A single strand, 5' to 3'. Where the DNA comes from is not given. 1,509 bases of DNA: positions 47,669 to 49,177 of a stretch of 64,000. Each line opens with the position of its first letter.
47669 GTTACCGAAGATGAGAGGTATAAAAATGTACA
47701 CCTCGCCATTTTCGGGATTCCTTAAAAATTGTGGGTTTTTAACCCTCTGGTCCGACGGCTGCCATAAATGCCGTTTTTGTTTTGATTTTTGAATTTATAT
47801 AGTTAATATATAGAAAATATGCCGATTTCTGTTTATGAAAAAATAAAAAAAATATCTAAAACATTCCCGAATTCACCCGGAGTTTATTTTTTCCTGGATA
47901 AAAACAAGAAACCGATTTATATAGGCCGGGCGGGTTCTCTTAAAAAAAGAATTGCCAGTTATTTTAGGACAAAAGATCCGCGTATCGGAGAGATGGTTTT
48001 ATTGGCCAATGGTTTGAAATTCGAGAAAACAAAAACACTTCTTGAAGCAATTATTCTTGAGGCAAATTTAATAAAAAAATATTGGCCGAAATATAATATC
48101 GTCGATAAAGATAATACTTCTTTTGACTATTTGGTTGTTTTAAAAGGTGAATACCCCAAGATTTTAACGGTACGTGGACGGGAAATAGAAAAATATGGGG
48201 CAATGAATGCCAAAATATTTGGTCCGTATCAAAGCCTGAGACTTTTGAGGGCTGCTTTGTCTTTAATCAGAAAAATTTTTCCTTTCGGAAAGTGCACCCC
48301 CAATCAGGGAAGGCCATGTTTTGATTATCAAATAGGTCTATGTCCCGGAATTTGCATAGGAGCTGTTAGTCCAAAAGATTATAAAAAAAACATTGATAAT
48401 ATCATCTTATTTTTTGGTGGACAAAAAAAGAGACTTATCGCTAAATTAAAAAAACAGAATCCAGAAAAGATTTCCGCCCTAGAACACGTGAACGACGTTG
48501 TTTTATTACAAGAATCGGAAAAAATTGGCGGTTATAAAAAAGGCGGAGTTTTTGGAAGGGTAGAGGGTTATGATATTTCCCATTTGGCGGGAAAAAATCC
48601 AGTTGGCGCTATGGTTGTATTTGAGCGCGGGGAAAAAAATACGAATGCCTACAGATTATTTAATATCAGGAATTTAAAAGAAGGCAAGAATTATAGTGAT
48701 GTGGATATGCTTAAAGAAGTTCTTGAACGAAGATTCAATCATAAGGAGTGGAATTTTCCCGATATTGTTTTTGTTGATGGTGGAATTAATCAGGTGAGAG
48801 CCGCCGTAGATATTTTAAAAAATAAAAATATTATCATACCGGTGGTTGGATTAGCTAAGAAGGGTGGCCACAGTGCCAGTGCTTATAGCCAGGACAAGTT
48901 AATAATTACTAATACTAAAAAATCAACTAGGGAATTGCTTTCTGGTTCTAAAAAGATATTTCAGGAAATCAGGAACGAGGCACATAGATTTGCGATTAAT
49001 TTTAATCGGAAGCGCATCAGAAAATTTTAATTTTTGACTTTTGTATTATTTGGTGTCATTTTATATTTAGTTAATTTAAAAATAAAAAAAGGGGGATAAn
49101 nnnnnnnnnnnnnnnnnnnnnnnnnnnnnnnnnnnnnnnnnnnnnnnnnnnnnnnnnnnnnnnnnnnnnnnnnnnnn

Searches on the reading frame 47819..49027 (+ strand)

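Call 80: search_protein_families(library=pfam, proteins=[window:47819-49027:+], max_evalue=0.00001)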
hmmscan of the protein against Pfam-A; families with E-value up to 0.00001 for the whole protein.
window:47819-49027:+ (403 aa): 2 families
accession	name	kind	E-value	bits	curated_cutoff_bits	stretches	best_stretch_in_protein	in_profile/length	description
PF08459.17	UvrC_RNaseH_dom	-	2.4e-39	135.2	22.3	1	247-393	12-159/159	UvrC RNAse H endonuclease domain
PF01541.30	GIY-YIG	-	1.9e-06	28.5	22.6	1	20-93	2-78/78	GIY-YIG catalytic domain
